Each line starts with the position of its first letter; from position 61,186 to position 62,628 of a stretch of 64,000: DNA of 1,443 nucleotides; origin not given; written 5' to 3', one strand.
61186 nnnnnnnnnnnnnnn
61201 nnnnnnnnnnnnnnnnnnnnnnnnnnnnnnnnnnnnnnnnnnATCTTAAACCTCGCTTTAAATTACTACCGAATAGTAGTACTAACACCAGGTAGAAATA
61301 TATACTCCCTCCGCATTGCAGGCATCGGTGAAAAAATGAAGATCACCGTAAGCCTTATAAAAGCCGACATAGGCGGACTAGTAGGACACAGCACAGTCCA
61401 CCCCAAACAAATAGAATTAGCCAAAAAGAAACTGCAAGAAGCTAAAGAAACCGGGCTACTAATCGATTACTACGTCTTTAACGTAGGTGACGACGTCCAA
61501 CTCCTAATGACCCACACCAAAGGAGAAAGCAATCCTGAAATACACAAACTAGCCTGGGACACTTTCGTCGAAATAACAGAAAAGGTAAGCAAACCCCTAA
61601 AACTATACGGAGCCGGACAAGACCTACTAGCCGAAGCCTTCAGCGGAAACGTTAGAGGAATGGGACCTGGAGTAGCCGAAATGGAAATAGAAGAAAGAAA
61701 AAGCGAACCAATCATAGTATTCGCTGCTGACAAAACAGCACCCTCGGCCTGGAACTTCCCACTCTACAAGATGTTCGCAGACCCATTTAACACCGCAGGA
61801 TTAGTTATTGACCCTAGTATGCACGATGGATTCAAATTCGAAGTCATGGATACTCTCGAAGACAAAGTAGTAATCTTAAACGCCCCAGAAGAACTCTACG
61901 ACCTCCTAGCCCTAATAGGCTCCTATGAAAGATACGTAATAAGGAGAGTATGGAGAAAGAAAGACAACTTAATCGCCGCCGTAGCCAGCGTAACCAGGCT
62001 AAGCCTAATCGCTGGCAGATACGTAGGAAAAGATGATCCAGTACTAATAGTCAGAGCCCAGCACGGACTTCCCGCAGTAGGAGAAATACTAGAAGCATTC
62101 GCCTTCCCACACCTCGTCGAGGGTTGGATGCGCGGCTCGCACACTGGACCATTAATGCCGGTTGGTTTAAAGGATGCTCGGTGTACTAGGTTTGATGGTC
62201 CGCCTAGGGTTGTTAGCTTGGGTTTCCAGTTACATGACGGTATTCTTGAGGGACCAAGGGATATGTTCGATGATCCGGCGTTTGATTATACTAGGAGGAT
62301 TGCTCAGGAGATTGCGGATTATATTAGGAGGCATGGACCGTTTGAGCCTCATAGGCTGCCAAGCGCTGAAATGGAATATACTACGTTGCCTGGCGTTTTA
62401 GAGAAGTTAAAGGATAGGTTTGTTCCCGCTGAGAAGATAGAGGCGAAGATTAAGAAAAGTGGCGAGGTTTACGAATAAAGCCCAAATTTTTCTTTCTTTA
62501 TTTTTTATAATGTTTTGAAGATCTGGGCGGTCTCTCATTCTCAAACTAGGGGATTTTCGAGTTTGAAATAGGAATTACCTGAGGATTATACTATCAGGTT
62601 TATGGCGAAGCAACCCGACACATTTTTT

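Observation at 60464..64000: Abrupt strand-composition polarity switch in the middle of the fbp coding sequence (about 62120-62160)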

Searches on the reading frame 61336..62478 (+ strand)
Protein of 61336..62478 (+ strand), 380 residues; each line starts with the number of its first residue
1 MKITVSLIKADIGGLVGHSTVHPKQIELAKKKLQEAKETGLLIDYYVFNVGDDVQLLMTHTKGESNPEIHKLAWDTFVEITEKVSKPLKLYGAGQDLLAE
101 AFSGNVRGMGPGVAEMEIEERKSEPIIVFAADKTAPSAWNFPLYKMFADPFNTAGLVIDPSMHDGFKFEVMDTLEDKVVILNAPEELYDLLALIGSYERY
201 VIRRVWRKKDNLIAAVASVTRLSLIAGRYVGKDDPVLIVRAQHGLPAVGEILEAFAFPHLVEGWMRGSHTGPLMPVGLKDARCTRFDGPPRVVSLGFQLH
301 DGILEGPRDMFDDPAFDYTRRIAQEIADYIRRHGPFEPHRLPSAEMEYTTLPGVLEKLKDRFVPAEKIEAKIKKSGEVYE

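Call 10: find_related_loci(query=window:61336-62478:+, collection=genome_contigs, flank=10000)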
Query window:61336-62478:+ (380 aa) in genome_contigs; peptide patterns used: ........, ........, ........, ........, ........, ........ (x = any residue, [..] = any of these).
600 stretches matched a pattern (row limit reached: there are more); 298 encode a relative of the query (tblastn E <= 1e-3); the best 80 are kept; 80 distinct loci.
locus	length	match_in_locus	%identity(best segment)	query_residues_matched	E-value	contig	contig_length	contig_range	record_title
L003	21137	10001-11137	93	1-380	0e+0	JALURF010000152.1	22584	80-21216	MAG: Thermofilaceae archaeon isolate S146_metabat2_scaf2bin.032_VB S146_NODE_582_length_22584_cov_1.884312, whole genome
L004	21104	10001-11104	86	1-368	0e+0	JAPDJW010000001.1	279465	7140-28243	MAG: Thermoproteota archaeon isolate S9B7_HD70 c_000000000013, whole genome shotgun sequence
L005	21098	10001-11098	85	1-369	0e+0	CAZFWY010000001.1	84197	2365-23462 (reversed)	MAG TPA_asm: uncultured Thermofilaceae archaeon isolate SRP141552_co1_58 genome assembly, contig: NODE_80_length_84197_c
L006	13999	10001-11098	83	1-366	0e+0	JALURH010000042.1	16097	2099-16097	MAG: Thermofilaceae archaeon isolate S146_metabat2_scaf2bin.035_VB S146_NODE_1454_length_16097_cov_2.041327, whole genom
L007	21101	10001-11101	83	1-367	0e+0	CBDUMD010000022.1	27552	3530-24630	MAG TPA_asm: uncultured Thermoproteales archaeon isolate SRR6823441_binner23_Refined_173 genome assembly, contig: ERZ174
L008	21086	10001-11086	82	1-362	0e+0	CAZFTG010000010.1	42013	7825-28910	MAG TPA_asm: uncultured Thermoproteales archaeon isolate binchicken_co80_38 genome assembly, contig: NODE_119_length_420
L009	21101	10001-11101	81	1-367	0e+0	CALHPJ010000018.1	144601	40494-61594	MAG: uncultured Thermofilaceae archaeon isolate S1_Bin_Bin_224_sub_1 genome assembly, contig: c_000000342249, whole geno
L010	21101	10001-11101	80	1-367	0e+0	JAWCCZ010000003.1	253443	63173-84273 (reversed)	MAG: Thermofilaceae archaeon isolate JZ-1_201912_bins_31 JZ-1_201912_bins_31_scaffold_3, whole genome shotgun sequence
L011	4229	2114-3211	73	2-368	0e+0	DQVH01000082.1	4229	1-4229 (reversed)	MAG TPA_asm: Desulfurococcales archaeon isolate SZUA-1508 k95_403696, whole genome shotgun sequence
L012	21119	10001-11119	70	1-374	0e+0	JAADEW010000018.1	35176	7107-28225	MAG: Deferribacteres bacterium isolate L_MetaBat.35 contig-127_749, whole genome shotgun sequence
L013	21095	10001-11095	71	1-366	3e-180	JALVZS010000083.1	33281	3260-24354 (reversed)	MAG: bacterium isolate T10_metabat1_scaf2bin.053 T10_NODE_262_length_33281_cov_5.029891, whole genome shotgun sequence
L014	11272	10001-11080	70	2-362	6e-179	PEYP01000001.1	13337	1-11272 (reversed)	MAG: bacterium (Candidatus Stahlbacteria) CG08_land_8_20_14_0_20_40_26 CG08_land_8_20_14_0.20_scaffold_3574_c, whole gen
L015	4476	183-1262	70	2-362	0e+0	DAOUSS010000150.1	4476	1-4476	MAG TPA_asm: Candidatus Stahlbacteria bacterium isolate CSMAG_552 CSMAG_552_k127_895154_length_4476_cov_12.9227, whole g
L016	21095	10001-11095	72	1-366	2e-178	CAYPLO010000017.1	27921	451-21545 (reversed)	MAG TPA_asm: uncultured Aquificales bacterium isolate SRP163575_co1_226 genome assembly, contig: NODE_3361_length_27921_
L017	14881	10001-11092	72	1-366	4e-178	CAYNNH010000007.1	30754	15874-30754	MAG TPA_asm: uncultured Nitrososphaerota archaeon isolate binchicken_co409_141 genome assembly, contig: NODE_81_length_3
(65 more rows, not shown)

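Call 25: search_protein_families(library=pfam, proteins=[L005:11235-11624:+, L005:11569-11997:+, L005:12063-12701:-, L005:12792-13424:+, L006:7022-7357:+, L006:7428-8180:+, L006:8654-9097:-, L006:9136-9891:+, L006:11345-12058:+, L006:12194-12838:-], max_evalue=0.001)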
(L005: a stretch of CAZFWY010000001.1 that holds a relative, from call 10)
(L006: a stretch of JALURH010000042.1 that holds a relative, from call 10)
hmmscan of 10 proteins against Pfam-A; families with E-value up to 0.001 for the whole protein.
L005:11235-11624:+ (129 aa): 1 family
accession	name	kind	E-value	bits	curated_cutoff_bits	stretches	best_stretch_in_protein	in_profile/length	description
PF18929.5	DUF5678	-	8.8e-07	29.1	23.2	1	68-102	5-39/49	Family of unknown function (DUF5678)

L005:11569-11997:+ (142 aa): 0 families

L005:12063-12701:- (212 aa): 1 family
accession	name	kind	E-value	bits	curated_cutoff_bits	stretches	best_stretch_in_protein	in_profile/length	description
PF03692.20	CxxCxxCC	-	4.3e-05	24.6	23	1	74-151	2-69/85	Putative zinc- or iron-chelating domain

L005:12792-13424:+ (210 aa): 1 family
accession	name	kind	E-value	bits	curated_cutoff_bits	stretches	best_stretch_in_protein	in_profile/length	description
PF01944.22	SpoIIM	-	6.1e-08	33.2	26.9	1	31-194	5-159/163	Stage II sporulation protein M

L006:7022-7357:+ (111 aa): 0 families

L006:7428-8180:+ (250 aa): 11 families
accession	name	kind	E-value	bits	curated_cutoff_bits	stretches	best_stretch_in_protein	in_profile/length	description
PF02223.23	Thymidylate_kin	-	1.3e-47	162.3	27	1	63-239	1-185/185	Thymidylate kinase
PF01712.25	dNK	-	9.9e-08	32.4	27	1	61-245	1-200/203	Deoxynucleoside kinase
PF13671.12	AAA_33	-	4.1e-07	30.8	27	1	63-197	4-122/143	AAA domain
PF13521.12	AAA_28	-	9.5e-06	26.4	27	1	61-215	2-156/164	AAA domain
PF23545.1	Zn_ribbon_HMPTM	-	4.1e-05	23.5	27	1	6-42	8-41/45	HMPTM N-terminal zinc ribbon domain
PF13238.12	AAA_18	-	8.6e-05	23.4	29.4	1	61-200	1-118/128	AAA domain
PF24883.2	NPHP3_N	-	9.9e-05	23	24.8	0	60-89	24-53/164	Nephrocystin 3, N-terminal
PF08433.16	KTI12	-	0.00011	22.2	22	1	63-212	6-137/271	Chromatin associated protein KTI12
PF03205.20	MobB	-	0.00019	21.7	26.6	1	61-94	2-35/133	Molybdopterin guanine dinucleotide synthesis protein B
PF20720.3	nSTAND3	-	0.00049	20.3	27.2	0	61-94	20-53/155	Novel STAND NTPase 3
PF25199.1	nSTAND_NTPase5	-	0.00056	20.2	34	0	51-136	34-118/145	Novel STAND NTPase 5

L006:8654-9097:- (147 aa): 0 families

L006:9136-9891:+ (251 aa): 13 families
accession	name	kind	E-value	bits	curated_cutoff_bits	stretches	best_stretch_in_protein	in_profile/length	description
PF13847.12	Methyltransf_31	-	1.6e-15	57.5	27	1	74-191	2-113/145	Methyltransferase domain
PF08242.18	Methyltransf_12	-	1.4e-14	55.1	30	1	80-184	1-97/98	Methyltransferase domain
PF08241.18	Methyltransf_11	-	4.5e-14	53.3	21.2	1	80-187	1-95/95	Methyltransferase domain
PF13649.12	Methyltransf_25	-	6.3e-14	52.9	27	1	79-183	1-97/97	Methyltransferase domain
PF13489.12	Methyltransf_23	-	2.2e-12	47.4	27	1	70-224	17-147/164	Methyltransferase domain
PF13679.12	Methyltransf_32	-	3.9e-09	37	27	1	55-171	5-117/143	Methyltransferase domain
PF05219.18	DREV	-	1.2e-07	31.6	26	1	73-200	92-200/265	DREV methyltransferase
PF01209.24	Ubie_methyltran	-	2.4e-07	30.8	20.1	1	73-193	45-157/233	ubiE/COQ5 methyltransferase family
PF02636.23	Methyltransf_28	-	8.1e-05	22.6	23.3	0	72-149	15-90/249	Putative S-adenosyl-L-methionine-dependent methyltransferase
PF01728.25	FtsJ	-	0.00011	22.7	24.1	1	75-139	21-81/181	FtsJ-like methyltransferase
PF05175.20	MTS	-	0.00016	21.8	23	0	67-198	23-149/170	Methyltransferase small domain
PF00398.26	RrnaAD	-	0.00023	20.8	24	1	63-100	18-55/263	Ribosomal RNA adenine dimethylase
PF01269.23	Fibrillarin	-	0.00078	19.1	27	0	74-188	70-181/227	Fibrillarin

L006:11345-12058:+ (237 aa): 0 families

L006:12194-12838:- (214 aa): 0 families

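Call 28: find_related_loci(query=window:61336-62478:+, collection=metagenome_contigs, flank=10000)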
Query window:61336-62478:+ (380 aa) in metagenome_contigs; peptide patterns used: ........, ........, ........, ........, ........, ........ (x = any residue, [..] = any of these).
598 stretches matched a pattern (row limit reached: there are more); 278 encode a relative of the query (tblastn E <= 1e-3); the best 80 are kept; 80 distinct loci.
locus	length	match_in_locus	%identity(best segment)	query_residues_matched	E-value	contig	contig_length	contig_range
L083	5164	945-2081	93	1-380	0e+0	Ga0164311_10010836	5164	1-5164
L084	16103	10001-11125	93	1-375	0e+0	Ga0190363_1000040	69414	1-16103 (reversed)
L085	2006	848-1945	86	1-366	0e+0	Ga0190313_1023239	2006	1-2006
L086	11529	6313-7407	86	1-366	0e+0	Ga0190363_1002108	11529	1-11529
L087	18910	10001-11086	83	1-362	0e+0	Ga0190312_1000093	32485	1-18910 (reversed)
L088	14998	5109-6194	83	1-362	0e+0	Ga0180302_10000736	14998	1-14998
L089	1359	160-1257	80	1-366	0e+0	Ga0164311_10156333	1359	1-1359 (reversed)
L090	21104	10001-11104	86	1-368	0e+0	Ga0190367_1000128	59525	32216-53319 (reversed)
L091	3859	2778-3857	74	1-360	0e+0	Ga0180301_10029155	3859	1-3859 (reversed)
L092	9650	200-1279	70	2-362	0e+0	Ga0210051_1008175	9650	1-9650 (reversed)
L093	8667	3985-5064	70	2-362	1e-179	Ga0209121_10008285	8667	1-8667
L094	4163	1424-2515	72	1-366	0e+0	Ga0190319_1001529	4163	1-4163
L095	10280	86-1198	70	1-371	1e-177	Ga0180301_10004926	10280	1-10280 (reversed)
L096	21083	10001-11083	71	2-362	5e-176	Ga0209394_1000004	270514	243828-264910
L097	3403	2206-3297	69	1-365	0e+0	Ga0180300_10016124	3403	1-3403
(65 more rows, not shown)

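Call 45: search_protein_families(library=pfam, proteins=[L003:15020-15457:-, L003:15454-15867:-, L003:15995-18619:+, L003:18711-19880:+, L003:19923-20600:+, L003:20651-21004:+, L006:5810-6553:-, L006:4008-4733:-, L006:3295-3795:-, L006:12936-13256:-], max_evalue=0.001)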
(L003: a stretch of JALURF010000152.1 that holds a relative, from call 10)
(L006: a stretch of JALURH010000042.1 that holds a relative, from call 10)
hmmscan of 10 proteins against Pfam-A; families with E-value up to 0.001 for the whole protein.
L003:15020-15457:- (145 aa): 0 families

L003:15454-15867:- (137 aa): 1 family
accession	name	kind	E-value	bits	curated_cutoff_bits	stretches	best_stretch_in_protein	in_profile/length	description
PF02566.24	OsmC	-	6.2e-23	81.5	27.5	1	33-131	1-99/100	OsmC-like protein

L003:15995-18619:+ (874 aa): 43 families (the best 25 are shown)
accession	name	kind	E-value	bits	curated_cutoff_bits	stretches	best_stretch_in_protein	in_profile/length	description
PF00004.35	AAA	-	8.9e-86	285.4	21.2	2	360-490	1-130/131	ATPase family associated with various cellular activities (AAA)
PF17862.7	AAA_lid_3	-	8e-25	86.4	27.2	2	513-548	1-36/45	AAA+ lid domain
PF13191.12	AAA_16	-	1.8e-14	55.1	32.6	1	628-674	14-63/167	AAA ATPase domain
PF07728.20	AAA_5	-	1.8e-14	54.4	22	1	641-755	2-136/139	AAA domain (dynein-related subfamily)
PF13173.12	AAA_14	-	1.7e-13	51.1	27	2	639-706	3-73/129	AAA domain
PF13401.12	AAA_22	-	2.2e-13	51.1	27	2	639-726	6-79/130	AAA domain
PF05496.18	RuvB_N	-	2.2e-12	47.5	27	1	633-709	28-98/159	Holliday junction DNA helicase RuvB P-loop domain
PF20720.3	nSTAND3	-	2.3e-10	40.8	27.2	1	634-702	13-72/155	Novel STAND NTPase 3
PF07724.20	AAA_2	-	8.8e-10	39.3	27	0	360-448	6-99/166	AAA domain (Cdc48 subfamily)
PF13521.12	AAA_28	-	4.9e-09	37.1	27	0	641-668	2-29/164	AAA domain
PF13238.12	AAA_18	-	5e-09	37.1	29.4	0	641-687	1-44/128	AAA domain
PF00910.28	RNA_helicase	-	1.2e-08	35.8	21.5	0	641-669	1-29/105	RNA helicase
PF06068.19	TIP49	-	1.7e-08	34.5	23.8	0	637-678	49-92/347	TIP49 P-loop domain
PF09336.16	Vps4_C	-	2.3e-08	34.3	21.3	0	554-582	29-57/61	Vps4 C terminal oligomerisation domain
PF13671.12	AAA_33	-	5.7e-08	33.6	27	0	641-668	2-29/143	AAA domain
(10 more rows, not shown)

L003:18711-19880:+ (389 aa): 2 families
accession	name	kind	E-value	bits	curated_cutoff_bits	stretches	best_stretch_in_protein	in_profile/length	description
PF01230.28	HIT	-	9.5e-08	33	21.5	1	265-355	4-94/98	HIT domain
PF11969.13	DcpS_C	-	3.7e-05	24.6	24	1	258-349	5-95/114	Scavenger mRNA decapping enzyme C-term binding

L003:19923-20600:+ (225 aa): 1 family
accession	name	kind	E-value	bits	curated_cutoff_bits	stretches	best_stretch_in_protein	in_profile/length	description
PF01487.21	DHquinase_I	-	1.3e-15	58.6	22.2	1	75-204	82-216/230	Type I 3-dehydroquinase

L003:20651-21004:+ (117 aa): 1 family
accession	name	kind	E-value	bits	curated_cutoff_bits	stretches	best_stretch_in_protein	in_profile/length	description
PF13248.11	Zn_ribbon_3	-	0.00047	20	27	0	81-89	3-11/26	zinc-ribbon domain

L006:5810-6553:- (247 aa): 7 families
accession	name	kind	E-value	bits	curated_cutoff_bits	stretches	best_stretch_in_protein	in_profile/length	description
PF01978.25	TrmB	-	9.1e-18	64.3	25.6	1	13-77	1-65/68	Sugar-specific transcriptional regulator TrmB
PF12802.13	MarR_2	-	6.8e-07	29.8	27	1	17-67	2-53/61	MarR family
PF09339.16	HTH_IclR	-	1.9e-06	28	22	1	24-66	7-50/52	IclR helix-turn-helix domain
PF08221.17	HTH_9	-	1.4e-05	25.5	23.4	1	23-64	16-57/62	RNA polymerase III subunit RPC82 helix-turn-helix domain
PF01047.28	MarR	-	1.4e-05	25.4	24.6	1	23-66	6-49/59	MarR family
PF01022.26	HTH_5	-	2.2e-05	24.7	22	1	29-64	10-45/47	Bacterial regulatory protein, arsR family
PF13412.12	HTH_24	-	0.00029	20.8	21.9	1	25-64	8-47/48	Winged helix-turn-helix DNA-binding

L006:4008-4733:- (241 aa): 2 families
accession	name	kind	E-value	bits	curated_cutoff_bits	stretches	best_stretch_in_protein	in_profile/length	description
PF07973.19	tRNA_SAD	-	3.4e-13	49.8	24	1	193-236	1-44/44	Threonyl and Alanyl tRNA synthetase second additional domain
PF01411.24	tRNA-synt_2c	-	1.2e-08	34.5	30.3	1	13-94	473-552/552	tRNA synthetases class II (A)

L006:3295-3795:- (166 aa): 0 families

L006:12936-13256:- (106 aa): 0 families
